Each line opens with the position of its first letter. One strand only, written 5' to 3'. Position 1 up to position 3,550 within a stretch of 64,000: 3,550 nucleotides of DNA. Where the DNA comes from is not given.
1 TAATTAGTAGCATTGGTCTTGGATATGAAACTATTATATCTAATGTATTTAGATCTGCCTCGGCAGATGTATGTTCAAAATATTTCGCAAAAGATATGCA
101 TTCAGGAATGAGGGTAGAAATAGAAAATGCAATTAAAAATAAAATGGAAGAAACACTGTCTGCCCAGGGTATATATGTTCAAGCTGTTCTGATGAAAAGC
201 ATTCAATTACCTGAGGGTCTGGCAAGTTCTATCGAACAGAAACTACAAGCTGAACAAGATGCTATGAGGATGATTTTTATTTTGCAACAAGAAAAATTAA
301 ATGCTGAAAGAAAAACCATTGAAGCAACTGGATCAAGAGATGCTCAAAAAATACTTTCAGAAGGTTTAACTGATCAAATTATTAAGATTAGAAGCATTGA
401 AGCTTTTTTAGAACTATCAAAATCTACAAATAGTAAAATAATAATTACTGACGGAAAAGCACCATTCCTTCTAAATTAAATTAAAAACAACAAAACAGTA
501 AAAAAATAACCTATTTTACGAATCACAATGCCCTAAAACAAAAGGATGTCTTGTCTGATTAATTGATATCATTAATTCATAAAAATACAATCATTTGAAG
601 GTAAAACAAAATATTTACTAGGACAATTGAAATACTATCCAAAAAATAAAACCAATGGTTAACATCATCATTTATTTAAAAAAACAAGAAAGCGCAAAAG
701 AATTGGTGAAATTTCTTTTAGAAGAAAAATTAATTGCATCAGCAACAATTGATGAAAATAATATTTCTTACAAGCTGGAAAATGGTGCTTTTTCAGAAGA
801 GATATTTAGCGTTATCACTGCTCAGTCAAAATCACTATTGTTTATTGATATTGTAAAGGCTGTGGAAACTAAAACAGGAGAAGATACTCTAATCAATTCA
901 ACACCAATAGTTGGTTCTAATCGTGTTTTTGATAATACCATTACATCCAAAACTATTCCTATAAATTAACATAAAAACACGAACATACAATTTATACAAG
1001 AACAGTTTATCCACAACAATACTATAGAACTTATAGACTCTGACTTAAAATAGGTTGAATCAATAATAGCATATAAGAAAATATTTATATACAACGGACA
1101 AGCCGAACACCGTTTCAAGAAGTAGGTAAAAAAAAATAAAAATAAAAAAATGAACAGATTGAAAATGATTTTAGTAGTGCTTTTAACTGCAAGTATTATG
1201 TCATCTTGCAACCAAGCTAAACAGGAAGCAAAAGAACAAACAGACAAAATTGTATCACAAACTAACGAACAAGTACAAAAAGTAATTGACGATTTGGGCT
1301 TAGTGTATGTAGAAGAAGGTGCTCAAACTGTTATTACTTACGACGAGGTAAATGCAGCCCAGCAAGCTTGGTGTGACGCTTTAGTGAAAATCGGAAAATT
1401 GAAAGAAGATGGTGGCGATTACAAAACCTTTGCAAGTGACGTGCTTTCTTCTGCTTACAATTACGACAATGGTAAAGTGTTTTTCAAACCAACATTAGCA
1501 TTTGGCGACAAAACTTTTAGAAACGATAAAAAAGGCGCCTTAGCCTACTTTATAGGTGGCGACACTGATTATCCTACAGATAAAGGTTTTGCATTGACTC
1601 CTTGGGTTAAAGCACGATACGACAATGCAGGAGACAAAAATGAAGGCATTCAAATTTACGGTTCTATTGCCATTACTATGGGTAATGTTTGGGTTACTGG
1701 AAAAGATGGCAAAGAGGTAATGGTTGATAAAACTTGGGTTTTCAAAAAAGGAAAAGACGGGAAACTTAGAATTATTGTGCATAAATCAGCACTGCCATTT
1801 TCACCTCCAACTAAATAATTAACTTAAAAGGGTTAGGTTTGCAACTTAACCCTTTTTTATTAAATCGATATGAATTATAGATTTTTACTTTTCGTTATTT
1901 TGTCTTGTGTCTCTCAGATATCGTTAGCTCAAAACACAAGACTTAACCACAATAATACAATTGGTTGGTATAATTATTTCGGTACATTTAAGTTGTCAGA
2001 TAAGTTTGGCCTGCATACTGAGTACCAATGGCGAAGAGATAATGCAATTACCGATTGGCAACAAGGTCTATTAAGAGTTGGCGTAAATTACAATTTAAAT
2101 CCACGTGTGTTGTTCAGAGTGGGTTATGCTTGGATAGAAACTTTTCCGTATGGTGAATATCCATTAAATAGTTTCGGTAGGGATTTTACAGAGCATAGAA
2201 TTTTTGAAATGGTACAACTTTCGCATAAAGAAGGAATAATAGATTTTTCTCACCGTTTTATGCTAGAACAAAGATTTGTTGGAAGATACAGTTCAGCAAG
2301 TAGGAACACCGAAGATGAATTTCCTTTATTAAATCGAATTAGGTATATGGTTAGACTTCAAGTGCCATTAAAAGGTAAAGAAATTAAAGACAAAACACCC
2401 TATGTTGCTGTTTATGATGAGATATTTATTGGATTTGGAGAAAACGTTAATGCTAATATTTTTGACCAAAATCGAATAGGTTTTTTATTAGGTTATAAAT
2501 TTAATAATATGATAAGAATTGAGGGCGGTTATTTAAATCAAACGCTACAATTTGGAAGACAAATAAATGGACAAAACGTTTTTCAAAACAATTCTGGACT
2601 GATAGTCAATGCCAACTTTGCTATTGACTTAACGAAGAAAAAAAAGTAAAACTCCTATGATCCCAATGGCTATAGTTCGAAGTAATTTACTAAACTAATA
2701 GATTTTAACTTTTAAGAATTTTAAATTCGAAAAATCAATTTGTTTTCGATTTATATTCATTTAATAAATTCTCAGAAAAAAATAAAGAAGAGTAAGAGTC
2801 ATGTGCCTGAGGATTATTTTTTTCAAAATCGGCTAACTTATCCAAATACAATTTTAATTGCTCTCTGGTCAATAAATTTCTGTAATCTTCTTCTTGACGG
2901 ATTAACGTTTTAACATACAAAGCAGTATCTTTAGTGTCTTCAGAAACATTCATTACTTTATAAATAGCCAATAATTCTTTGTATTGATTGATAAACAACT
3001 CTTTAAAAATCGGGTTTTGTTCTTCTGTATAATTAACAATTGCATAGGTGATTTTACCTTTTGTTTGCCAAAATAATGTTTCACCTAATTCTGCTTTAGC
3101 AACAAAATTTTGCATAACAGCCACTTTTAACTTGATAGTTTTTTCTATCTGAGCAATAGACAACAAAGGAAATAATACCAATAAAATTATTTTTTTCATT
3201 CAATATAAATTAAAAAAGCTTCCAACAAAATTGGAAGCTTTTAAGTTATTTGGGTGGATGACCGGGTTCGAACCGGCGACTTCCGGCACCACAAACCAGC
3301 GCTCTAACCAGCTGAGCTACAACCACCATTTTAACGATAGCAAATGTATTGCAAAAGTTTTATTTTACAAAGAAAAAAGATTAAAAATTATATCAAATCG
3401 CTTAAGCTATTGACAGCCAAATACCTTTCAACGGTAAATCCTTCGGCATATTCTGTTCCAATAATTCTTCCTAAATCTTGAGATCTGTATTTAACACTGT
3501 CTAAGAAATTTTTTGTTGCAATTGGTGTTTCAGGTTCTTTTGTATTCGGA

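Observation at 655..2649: Candidate inorganic-carbon module: CutA/PII-like + iota-CA-like lipoprotein + DUF2490 barrel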

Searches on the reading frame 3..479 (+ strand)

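Call 3: search_protein_families(library=pfam, proteins=[window:3-479:+], max_evalue=1)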
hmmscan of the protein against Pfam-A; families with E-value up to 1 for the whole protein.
window:3-479:+ (158 aa): 3 families
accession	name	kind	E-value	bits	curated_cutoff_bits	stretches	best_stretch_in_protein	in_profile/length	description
PF01145.31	Band_7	-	1.1e-12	48.8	23.6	1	7-102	86-173/176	SPFH domain / Band 7 family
PF13421.11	Band_7_1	-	0.035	14.2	24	1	36-80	162-206/211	SPFH domain-Band 7 family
PF01351.25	RNase_HII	-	0.058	13.7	25.8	1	27-82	69-122/199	Ribonuclease HII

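Call 4: search_protein_families(library=ncbifam, proteins=[window:3-479:+], max_evalue=1)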
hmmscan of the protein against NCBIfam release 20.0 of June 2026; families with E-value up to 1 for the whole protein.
window:3-479:+ (158 aa): 3 families
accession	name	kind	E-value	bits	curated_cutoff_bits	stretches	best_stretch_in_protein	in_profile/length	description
TIGR01932.1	hflC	equivalog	8.7e-06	24.8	134.4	1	36-121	173-255/318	protease modulator HflC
TIGR01933.1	hflK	equivalog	0.00022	20.8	159.4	1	11-120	87-193/261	FtsH protease activity modulator HflK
NF008259.0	PRK11029.1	equivalog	0.0004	19.5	427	1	37-124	181-267/334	protease modulator HflC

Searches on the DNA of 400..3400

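Call 97: search_rna_families(source=window, start=400, end=3400, threshold=evalue, max_evalue=10, show_alignments=3)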
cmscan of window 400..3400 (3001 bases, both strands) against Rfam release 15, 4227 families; matches with E-value up to 10: 10.
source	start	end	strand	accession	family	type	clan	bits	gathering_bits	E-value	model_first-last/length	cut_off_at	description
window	3253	3326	-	RF00005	tRNA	Gene; tRNA;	CL00001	56.6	29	7.2e-11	1-71/71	no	tRNA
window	3200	3247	+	RF02386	sau-19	Gene; sRNA;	-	30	80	0.0081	1-75/75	no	Staphylococcus sRNA sau-19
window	716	773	-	RF03226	mir-8196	Gene; miRNA;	-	29.2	59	0.037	1-65/65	no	mir-8196 microRNA precursor family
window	3152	3288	+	RF02194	HPnc0260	Gene; antisense;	-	29.2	59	3.1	1-156/156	no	Bacterial antisense RNA HPnc0260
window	3209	3350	-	RF01859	Phe_leader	Cis-reg; leader;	-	25.2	55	0.33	1-125/125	no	Phenylalanine leader peptide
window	3174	3247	+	RF01859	Phe_leader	Cis-reg; leader;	-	23.4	55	0.8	1-125/125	no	Phenylalanine leader peptide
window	1817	1865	+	RF00768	MIR405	Gene; miRNA;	-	22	102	1.5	1-83/83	no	MIR405 microRNA precursor family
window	1809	1886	+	RF01484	rli59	Cis-reg;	-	20.6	100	3.6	1-181/181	no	Listeria sRNA rli59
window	1303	1379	+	RF01424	snoR118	Gene; snRNA; snoRNA; CD-box;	CL00071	16.8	44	5.4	1-92/92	no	small nucleolar RNA snoR118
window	3207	3383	-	RF02076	STnc100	Gene; sRNA;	-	14.9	47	4.1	1-206/206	no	Gammaproteobacterial sRNA STnc100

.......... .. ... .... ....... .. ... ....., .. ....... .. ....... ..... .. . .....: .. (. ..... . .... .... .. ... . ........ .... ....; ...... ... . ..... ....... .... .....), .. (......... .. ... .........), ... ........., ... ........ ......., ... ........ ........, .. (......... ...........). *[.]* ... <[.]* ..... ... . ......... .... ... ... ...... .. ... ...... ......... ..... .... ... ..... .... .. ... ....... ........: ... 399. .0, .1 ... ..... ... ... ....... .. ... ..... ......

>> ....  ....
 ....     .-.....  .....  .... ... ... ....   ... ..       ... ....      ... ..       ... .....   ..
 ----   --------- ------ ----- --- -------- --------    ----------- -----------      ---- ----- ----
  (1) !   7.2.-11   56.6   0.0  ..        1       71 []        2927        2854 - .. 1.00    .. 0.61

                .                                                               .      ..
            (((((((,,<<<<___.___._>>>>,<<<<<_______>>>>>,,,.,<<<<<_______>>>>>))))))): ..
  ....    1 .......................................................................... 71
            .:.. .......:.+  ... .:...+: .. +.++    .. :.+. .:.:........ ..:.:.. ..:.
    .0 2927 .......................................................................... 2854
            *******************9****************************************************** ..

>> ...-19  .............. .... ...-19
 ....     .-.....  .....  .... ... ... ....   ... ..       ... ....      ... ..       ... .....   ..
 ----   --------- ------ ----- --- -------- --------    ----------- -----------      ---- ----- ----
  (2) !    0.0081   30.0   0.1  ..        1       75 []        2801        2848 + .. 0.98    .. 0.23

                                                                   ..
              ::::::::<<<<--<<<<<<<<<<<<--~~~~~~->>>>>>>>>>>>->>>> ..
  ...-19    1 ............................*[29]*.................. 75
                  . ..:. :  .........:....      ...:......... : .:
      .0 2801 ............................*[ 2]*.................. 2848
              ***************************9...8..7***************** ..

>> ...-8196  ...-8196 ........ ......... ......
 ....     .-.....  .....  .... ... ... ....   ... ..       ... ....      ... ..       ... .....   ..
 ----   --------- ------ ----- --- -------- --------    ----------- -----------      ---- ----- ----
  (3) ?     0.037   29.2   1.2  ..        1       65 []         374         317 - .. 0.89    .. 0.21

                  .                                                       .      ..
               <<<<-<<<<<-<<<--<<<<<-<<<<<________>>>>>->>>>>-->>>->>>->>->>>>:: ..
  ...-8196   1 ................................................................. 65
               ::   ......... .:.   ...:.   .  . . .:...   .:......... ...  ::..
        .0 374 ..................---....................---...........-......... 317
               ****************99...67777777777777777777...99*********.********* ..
